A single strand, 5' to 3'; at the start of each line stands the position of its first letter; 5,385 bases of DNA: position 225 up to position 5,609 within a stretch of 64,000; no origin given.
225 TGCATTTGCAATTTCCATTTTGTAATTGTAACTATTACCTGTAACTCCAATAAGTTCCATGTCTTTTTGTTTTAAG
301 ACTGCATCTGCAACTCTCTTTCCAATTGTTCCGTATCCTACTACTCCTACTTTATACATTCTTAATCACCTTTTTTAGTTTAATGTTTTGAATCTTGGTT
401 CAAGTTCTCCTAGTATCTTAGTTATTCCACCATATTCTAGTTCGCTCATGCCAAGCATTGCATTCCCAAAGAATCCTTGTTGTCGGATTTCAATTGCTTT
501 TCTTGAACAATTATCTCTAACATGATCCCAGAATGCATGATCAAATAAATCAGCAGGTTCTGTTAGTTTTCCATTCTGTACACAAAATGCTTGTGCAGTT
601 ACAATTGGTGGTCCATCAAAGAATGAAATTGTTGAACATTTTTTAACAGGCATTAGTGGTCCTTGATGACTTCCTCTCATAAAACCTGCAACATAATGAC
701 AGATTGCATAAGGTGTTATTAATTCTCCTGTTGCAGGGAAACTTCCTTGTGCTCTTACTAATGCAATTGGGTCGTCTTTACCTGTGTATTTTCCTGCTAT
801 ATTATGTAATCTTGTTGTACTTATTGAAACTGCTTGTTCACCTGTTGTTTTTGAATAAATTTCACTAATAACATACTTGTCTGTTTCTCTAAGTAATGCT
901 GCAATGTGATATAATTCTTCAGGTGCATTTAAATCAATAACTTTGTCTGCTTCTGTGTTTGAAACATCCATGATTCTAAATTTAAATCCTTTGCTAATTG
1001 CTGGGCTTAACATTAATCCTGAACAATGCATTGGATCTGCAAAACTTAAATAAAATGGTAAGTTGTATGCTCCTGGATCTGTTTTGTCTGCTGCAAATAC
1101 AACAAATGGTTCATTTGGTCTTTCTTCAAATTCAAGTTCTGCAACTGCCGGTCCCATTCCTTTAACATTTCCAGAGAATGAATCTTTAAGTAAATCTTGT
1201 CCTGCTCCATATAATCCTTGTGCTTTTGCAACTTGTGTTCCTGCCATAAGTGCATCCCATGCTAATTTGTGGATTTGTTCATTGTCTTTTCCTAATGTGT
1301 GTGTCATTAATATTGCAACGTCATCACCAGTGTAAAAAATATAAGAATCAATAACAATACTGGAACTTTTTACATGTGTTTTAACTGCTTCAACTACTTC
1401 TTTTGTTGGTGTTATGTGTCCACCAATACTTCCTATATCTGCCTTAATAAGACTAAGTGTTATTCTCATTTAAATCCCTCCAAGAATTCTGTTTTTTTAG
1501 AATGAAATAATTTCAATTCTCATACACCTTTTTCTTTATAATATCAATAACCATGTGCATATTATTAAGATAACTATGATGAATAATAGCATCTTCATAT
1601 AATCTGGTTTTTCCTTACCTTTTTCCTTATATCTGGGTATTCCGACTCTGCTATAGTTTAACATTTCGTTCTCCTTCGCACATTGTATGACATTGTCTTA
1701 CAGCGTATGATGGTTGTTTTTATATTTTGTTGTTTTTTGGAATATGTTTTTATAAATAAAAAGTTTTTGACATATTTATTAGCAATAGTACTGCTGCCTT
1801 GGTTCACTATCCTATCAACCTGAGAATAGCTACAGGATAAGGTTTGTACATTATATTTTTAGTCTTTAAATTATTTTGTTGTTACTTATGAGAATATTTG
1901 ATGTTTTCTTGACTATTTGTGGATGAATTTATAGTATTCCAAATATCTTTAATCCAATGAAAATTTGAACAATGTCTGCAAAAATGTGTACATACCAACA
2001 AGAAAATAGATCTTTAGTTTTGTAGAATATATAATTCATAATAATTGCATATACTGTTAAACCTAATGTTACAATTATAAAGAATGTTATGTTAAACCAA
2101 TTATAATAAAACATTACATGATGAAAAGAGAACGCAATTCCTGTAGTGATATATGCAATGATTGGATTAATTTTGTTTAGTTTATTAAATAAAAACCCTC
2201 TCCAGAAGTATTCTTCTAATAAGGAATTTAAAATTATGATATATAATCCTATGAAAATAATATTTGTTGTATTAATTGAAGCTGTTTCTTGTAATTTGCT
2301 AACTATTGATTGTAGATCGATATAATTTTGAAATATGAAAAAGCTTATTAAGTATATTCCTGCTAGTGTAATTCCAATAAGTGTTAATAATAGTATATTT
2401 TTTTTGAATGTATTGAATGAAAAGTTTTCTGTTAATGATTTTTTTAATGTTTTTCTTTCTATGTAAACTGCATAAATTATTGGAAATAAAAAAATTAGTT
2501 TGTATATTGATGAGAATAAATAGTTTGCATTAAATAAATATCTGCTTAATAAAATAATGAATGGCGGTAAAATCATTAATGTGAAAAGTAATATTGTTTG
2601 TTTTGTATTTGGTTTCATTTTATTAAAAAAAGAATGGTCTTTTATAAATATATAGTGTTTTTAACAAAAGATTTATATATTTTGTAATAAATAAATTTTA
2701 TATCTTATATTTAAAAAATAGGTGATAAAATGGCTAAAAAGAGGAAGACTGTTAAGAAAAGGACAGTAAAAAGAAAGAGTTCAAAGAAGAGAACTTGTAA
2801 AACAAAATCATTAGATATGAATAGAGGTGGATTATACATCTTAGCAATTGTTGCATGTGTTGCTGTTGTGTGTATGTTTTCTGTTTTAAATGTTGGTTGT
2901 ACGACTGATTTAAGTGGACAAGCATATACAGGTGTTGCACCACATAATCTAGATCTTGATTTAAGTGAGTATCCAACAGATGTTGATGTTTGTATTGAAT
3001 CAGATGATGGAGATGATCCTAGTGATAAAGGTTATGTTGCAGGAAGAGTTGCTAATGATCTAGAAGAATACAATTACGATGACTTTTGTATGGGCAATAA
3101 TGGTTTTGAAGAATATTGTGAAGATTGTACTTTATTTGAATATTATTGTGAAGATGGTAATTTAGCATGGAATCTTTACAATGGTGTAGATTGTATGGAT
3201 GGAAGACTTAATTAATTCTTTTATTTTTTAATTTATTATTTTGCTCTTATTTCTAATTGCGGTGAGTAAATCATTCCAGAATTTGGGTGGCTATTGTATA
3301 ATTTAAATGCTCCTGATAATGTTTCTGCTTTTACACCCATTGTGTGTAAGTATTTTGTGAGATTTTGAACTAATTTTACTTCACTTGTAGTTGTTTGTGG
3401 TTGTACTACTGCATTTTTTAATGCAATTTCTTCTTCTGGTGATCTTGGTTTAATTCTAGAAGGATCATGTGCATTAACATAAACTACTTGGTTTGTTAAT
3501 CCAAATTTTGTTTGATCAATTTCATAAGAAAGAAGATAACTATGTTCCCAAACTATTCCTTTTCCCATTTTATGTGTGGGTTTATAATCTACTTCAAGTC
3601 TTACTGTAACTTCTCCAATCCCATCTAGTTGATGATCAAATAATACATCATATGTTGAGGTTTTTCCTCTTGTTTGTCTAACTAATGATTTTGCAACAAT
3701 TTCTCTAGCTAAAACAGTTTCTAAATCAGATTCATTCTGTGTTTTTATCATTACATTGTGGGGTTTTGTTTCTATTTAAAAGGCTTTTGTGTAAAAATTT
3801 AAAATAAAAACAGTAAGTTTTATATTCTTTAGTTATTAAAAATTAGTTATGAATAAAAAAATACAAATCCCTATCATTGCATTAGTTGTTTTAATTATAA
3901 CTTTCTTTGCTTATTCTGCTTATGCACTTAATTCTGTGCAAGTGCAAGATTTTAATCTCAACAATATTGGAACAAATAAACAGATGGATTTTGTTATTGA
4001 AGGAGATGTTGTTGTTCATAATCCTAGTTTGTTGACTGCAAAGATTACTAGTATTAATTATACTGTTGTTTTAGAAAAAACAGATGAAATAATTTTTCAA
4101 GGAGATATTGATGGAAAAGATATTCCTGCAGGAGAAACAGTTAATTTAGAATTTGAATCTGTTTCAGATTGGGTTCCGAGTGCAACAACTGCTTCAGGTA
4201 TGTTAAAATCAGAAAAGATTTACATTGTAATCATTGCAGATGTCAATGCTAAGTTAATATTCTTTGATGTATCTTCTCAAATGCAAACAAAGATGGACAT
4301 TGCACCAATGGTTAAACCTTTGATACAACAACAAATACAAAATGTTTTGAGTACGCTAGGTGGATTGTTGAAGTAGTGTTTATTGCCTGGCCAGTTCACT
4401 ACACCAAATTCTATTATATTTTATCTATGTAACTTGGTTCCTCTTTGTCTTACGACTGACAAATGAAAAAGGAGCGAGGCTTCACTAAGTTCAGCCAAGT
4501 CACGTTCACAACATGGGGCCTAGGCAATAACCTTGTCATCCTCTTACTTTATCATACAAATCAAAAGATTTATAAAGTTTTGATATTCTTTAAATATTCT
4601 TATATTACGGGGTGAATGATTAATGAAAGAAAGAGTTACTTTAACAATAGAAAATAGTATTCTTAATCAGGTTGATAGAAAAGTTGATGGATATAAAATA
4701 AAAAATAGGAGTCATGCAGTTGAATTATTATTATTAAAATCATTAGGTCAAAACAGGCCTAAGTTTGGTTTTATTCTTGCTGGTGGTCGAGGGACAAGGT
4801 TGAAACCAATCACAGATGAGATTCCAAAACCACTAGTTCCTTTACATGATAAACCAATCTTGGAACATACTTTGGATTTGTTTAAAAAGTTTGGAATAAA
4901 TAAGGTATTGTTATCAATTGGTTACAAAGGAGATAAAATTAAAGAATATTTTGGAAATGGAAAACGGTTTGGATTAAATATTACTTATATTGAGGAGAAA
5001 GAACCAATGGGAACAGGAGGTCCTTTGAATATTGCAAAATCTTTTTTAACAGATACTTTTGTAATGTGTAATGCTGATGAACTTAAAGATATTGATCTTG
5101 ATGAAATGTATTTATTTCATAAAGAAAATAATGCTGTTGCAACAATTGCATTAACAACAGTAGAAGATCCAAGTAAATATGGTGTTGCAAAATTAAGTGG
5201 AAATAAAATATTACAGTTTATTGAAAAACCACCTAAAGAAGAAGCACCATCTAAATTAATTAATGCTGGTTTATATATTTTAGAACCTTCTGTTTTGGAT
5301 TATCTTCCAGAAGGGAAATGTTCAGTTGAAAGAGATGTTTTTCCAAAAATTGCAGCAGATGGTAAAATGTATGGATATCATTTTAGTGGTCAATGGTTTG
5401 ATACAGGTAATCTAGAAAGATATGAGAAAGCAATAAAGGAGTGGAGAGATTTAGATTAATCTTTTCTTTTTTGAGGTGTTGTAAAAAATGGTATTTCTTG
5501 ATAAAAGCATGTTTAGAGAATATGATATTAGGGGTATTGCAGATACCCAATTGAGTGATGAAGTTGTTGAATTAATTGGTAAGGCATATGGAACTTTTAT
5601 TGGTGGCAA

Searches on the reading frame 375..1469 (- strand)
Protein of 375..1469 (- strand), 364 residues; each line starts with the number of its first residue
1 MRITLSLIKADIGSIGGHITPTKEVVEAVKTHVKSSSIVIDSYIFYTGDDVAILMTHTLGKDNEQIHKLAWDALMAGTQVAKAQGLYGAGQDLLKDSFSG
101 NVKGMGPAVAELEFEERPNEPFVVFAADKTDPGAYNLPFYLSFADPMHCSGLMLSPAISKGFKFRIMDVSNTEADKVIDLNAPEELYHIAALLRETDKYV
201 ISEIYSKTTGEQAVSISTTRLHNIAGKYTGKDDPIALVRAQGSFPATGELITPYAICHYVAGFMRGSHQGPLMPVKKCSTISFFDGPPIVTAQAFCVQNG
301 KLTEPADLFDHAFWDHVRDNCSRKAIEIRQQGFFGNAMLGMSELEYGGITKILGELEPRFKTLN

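Call 59: search_protein_families(library=pfam, proteins=[window:375-1469:-], max_evalue=0.001)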
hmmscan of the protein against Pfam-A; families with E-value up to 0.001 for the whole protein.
window:375-1469:- (364 aa): 1 family
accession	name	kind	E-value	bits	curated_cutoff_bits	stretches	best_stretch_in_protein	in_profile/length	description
PF01950.21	FBPase_3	-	8.3e-158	525.7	25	1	2-361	1-361/361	Fructose-1,6-bisphosphatase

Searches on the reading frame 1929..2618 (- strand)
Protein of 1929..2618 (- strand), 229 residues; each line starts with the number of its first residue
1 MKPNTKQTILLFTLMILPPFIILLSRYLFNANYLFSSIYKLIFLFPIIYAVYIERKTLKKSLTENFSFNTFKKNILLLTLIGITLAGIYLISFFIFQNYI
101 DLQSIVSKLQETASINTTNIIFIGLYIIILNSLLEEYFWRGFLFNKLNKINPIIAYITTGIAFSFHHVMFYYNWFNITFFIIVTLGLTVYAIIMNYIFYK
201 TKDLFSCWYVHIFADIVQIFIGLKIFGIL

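Call 59: search_protein_families(library=pfam, proteins=[window:1929-2618:-], max_evalue=0.001)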
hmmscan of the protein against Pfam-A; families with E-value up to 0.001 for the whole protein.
window:1929-2618:- (229 aa): 1 family
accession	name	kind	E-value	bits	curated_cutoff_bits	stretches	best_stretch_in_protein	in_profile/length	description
PF02517.21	Rce1-like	-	1.9e-14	54.2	22.4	1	119-216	3-92/93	Type II CAAX prenyl endopeptidase Rce1-like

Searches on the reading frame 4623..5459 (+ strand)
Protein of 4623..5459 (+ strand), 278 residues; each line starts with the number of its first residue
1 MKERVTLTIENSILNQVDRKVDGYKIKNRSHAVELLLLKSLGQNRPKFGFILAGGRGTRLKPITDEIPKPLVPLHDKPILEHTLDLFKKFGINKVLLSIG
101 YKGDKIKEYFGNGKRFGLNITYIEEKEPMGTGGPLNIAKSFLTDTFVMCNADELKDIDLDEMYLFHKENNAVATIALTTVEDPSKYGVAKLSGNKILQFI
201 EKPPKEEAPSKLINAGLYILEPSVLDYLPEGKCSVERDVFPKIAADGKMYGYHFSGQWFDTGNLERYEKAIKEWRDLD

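Call 59: search_protein_families(library=pfam, proteins=[window:4623-5459:+], max_evalue=0.001)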
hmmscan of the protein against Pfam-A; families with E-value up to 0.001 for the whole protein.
window:4623-5459:+ (278 aa): 2 families
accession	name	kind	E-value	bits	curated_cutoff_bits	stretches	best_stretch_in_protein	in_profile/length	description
PF00483.29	NTP_transferase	-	4.8e-46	157.8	21.2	1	49-273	2-241/245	Nucleotidyl transferase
PF12804.13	NTP_transf_3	-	3.8e-10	40.6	27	1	49-128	1-68/160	MobA-like NTP transferase domain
